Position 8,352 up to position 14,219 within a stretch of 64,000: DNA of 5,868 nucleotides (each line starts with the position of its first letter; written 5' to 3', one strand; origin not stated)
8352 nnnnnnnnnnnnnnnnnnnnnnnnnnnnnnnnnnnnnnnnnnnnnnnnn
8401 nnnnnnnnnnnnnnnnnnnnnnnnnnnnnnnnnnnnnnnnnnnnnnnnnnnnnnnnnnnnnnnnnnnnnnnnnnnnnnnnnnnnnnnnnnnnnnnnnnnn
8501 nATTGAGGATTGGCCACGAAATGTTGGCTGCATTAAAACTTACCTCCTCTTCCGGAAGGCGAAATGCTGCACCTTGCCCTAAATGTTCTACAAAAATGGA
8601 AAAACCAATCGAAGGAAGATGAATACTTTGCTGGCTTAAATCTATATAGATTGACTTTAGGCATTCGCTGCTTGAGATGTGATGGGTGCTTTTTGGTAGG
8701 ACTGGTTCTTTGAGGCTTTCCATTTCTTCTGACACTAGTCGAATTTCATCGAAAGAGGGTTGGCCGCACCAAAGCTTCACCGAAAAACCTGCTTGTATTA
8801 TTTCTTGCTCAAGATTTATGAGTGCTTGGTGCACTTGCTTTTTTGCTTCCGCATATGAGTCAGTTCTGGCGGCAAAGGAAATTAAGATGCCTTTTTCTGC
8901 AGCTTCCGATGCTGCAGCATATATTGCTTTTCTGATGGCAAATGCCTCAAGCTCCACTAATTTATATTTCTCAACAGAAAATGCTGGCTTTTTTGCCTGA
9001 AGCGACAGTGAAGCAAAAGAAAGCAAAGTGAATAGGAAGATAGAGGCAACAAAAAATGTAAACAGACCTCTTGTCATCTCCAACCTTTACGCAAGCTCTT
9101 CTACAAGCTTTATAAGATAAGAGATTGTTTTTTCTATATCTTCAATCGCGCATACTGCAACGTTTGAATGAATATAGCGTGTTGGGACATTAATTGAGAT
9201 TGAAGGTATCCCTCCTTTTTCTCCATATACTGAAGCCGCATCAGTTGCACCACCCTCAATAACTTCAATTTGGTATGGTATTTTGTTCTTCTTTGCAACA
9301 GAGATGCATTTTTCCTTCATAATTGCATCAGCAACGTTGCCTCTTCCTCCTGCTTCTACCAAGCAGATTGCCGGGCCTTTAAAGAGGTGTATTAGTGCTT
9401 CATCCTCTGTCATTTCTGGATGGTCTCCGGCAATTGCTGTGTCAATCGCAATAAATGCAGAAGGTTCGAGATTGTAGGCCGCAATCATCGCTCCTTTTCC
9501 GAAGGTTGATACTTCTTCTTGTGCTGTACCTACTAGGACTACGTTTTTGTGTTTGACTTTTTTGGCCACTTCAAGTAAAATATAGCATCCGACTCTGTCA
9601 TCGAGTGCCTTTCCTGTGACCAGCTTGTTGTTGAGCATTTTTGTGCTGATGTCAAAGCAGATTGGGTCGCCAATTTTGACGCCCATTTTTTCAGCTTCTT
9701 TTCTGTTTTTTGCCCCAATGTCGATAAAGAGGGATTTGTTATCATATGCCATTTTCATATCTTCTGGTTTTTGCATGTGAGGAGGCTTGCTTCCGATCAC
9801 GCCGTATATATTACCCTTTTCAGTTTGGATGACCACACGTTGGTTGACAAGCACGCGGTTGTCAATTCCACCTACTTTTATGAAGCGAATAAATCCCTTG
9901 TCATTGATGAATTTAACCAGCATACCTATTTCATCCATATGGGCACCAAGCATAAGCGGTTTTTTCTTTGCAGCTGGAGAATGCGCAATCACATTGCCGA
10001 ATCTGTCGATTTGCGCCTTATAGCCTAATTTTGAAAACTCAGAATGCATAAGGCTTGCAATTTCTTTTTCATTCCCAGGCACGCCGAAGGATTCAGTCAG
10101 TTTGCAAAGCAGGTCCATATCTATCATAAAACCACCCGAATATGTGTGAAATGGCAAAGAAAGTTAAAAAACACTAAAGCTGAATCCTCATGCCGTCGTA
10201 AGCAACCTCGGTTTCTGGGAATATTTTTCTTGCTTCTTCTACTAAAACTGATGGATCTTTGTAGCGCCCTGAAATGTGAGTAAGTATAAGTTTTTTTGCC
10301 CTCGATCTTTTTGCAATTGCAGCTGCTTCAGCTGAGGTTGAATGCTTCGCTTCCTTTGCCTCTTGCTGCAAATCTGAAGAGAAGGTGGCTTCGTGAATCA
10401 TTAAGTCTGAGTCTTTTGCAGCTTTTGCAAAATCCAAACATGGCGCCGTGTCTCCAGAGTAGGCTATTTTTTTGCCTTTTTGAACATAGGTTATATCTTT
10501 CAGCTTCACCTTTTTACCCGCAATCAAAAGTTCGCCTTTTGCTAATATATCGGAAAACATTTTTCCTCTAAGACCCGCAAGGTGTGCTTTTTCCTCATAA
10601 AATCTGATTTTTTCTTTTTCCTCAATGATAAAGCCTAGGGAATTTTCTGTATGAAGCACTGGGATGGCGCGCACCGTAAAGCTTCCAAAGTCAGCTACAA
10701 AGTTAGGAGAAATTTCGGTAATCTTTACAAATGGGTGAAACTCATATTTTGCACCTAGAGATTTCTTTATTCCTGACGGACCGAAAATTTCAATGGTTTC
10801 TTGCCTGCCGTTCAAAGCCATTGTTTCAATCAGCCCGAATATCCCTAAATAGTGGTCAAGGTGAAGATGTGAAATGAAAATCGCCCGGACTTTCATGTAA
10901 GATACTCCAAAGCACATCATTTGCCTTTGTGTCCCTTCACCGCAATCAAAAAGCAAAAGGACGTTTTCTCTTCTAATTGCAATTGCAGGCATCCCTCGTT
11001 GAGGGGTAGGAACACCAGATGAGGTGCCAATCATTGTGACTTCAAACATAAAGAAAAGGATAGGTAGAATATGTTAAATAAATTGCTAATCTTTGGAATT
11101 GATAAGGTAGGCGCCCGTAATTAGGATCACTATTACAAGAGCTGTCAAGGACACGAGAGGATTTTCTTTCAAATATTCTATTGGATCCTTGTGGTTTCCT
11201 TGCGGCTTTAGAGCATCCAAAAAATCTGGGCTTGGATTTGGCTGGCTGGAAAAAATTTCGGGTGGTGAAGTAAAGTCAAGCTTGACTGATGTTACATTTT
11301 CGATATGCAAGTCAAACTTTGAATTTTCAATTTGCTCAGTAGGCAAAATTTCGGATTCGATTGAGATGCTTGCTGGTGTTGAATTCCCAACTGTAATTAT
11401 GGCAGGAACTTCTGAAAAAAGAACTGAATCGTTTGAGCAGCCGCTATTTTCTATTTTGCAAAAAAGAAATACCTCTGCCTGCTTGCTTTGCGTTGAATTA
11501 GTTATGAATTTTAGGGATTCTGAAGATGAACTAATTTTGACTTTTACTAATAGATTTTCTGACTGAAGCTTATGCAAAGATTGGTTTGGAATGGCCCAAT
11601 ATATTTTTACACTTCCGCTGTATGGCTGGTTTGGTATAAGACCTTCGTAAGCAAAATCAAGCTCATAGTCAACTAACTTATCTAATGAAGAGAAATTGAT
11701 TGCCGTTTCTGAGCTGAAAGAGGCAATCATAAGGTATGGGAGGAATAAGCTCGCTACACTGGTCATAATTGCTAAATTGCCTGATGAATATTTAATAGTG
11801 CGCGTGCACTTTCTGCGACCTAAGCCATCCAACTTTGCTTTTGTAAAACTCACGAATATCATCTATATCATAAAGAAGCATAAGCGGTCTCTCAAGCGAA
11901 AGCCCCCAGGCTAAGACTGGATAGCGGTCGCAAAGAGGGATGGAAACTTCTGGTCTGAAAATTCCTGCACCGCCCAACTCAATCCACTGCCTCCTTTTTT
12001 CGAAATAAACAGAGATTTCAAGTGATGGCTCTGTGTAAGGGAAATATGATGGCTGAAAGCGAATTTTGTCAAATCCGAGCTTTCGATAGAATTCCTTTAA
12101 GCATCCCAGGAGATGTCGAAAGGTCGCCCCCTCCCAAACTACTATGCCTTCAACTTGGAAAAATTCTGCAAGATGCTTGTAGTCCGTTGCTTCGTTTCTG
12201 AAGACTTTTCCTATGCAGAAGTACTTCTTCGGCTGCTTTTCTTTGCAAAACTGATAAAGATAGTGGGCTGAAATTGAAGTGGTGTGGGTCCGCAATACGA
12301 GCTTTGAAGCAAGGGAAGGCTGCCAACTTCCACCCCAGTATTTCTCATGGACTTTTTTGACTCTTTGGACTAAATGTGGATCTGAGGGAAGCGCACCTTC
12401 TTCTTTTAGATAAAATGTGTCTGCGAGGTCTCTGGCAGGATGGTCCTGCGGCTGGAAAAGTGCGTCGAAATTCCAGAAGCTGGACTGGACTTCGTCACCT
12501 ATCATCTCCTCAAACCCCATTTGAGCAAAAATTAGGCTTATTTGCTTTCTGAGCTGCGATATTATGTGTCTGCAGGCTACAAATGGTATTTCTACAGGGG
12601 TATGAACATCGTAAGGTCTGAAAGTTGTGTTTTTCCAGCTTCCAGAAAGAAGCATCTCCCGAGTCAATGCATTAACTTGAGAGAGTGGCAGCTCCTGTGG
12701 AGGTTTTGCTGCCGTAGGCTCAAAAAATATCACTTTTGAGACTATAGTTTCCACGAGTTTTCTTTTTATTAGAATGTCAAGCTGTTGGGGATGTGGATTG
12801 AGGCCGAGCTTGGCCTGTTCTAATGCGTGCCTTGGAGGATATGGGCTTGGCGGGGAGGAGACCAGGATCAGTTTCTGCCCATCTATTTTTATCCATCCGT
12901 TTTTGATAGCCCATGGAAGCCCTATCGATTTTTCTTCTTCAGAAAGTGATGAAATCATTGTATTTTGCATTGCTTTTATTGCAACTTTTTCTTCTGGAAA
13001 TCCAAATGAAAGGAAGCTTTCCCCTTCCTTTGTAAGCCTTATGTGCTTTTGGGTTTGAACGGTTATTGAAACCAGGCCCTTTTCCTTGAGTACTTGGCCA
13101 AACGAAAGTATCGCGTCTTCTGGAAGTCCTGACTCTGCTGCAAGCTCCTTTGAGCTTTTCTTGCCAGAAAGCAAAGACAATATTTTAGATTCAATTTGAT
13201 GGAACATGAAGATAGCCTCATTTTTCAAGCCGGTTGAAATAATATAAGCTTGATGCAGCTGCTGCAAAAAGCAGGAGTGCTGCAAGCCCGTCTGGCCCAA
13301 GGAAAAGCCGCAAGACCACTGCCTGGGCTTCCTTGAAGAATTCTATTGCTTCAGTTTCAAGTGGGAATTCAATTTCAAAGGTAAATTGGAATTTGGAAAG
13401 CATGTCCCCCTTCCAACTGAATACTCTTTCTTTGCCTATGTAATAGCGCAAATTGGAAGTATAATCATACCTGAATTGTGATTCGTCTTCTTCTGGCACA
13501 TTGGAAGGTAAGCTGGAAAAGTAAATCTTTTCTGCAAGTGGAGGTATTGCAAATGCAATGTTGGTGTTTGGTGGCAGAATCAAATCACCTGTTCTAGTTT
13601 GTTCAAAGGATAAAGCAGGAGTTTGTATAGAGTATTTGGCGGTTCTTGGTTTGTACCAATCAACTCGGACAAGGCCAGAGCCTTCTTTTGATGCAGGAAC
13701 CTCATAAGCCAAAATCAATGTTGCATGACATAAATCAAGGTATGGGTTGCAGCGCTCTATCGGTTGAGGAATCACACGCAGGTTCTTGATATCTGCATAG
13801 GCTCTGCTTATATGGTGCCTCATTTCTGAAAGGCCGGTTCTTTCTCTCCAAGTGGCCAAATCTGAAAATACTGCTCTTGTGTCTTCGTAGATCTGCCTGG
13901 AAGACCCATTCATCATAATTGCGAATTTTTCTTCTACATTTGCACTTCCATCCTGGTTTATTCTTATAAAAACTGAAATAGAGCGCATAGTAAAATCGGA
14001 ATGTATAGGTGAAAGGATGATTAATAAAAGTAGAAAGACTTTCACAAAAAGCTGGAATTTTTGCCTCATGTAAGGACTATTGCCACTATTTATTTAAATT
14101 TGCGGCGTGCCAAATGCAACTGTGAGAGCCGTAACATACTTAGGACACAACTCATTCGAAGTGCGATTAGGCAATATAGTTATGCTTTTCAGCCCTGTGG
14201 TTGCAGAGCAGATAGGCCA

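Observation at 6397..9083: Operon of four pilin-like genes terminating in a C-terminally anchored surface protein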

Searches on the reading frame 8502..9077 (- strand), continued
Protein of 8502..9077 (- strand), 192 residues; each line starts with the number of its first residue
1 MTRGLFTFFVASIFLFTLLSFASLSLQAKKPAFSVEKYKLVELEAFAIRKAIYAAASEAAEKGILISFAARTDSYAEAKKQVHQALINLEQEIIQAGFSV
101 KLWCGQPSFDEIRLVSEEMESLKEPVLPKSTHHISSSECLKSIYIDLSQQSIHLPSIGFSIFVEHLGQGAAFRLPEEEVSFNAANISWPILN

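Call 65: find_related_loci(query=A5, collection=genome_contigs, flank=10000)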
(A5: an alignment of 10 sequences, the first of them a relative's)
Query A5 (192 aa) in genome_contigs; peptide patterns used: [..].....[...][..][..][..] (x = any residue, [..] = any of these).
31 stretches matched a pattern; 3 encode a relative of the query (tblastn E <= 1e-3); 3 distinct loci.
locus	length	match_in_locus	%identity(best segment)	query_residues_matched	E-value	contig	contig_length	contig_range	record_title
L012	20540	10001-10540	30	1-182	1e-21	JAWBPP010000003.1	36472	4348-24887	MAG: Candidatus Anstonellaceae archaeon isolate HNT-4_202101_bins_86 HNT-4_202101_bins_86_scaffold_3, whole genome shotg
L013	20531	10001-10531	25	3-181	2e-12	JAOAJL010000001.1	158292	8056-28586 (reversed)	MAG: Candidatus Micrarchaeota archaeon isolate SKW198 NODE_1_length_158292_cov_5.557943, whole genome shotgun sequence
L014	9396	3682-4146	25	26-181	5e-11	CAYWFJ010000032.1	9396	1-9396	MAG TPA_asm: Candidatus Micrarchaeota archaeon isolate SRP263991_co4_496 genome assembly, contig: NODE_11857_length_9396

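Call 86: search_protein_families(library=pfam, proteins=[L005:16054-16509:+, L013:15986-16453:+, L013:16466-16918:+, L012:16900-17358:+], max_evalue=0.1)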
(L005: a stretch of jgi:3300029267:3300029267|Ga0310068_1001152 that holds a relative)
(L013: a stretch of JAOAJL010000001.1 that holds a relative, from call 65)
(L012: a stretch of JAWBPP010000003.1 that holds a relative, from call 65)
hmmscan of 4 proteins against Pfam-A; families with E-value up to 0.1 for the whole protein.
L005:16054-16509:+ (152 aa): 1 family
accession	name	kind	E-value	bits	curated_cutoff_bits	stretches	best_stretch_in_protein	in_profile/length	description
PF04021.17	Class_IIIsignal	-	2.7e-05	24.4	23.7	1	5-28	1-24/27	Class III signal peptide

L013:15986-16453:+ (156 aa): 1 family
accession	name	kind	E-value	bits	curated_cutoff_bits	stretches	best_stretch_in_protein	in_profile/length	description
PF04021.17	Class_IIIsignal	-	0.00064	20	23.7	1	6-28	2-24/27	Class III signal peptide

L013:16466-16918:+ (151 aa): 3 families
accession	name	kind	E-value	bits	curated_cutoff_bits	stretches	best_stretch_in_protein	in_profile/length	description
PF04021.17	Class_IIIsignal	-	0.00062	20.1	23.7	1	6-28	2-24/27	Class III signal peptide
PF14221.11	DUF4330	-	0.0089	16.6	27.6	1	16-100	19-105/167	Domain of unknown function (DUF4330)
PF03739.19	LptF_LptG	-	0.067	12.7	27.9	1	5-95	84-177/353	Lipopolysaccharide export system permease LptF/LptG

L012:16900-17358:+ (153 aa): 1 family
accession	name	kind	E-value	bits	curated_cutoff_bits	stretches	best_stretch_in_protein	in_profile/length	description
PF04021.17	Class_IIIsignal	-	0.00044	20.5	23.7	1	6-28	2-24/27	Class III signal peptide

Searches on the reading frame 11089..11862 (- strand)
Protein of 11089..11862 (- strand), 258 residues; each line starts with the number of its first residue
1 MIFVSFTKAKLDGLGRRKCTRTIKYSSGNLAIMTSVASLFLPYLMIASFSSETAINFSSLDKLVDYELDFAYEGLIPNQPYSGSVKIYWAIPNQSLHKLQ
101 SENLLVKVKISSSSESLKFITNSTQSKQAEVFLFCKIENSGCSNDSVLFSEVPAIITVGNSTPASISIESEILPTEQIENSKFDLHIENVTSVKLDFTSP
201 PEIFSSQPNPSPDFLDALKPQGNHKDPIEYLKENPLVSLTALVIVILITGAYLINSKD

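Call 5: search_protein_families(library=pfam, proteins=[window:11089-11862:-], max_evalue=1)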
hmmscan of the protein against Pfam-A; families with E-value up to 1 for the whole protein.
window:11089-11862:- (258 aa): 0 families

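Call 6: search_protein_families(library=ncbifam, proteins=[window:11089-11862:-], max_evalue=1)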
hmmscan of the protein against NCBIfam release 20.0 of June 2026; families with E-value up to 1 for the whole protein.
window:11089-11862:- (258 aa): 1 family
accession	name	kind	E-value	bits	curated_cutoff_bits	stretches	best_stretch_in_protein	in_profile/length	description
NF045867.1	PheT_Nterm_rel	equivalog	0.021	14.9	120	1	100-144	102-145/171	TyrS-associated PheT N-terminal domain-related protein TapR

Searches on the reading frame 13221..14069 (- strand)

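Call 5: search_protein_families(library=pfam, proteins=[window:13221-14069:-], max_evalue=1)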
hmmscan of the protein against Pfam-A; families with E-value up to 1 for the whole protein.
window:13221-14069:- (283 aa): 1 family
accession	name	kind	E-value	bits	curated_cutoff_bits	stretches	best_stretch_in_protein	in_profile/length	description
PF09972.14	DUF2207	-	0.0065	17.1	24.4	1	28-96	2-44/172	Predicted membrane protein (DUF2207) N-terminal domain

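Call 6: search_protein_families(library=ncbifam, proteins=[window:13221-14069:-], max_evalue=1)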
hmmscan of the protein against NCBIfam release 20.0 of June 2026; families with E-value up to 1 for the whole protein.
window:13221-14069:- (283 aa): 0 families
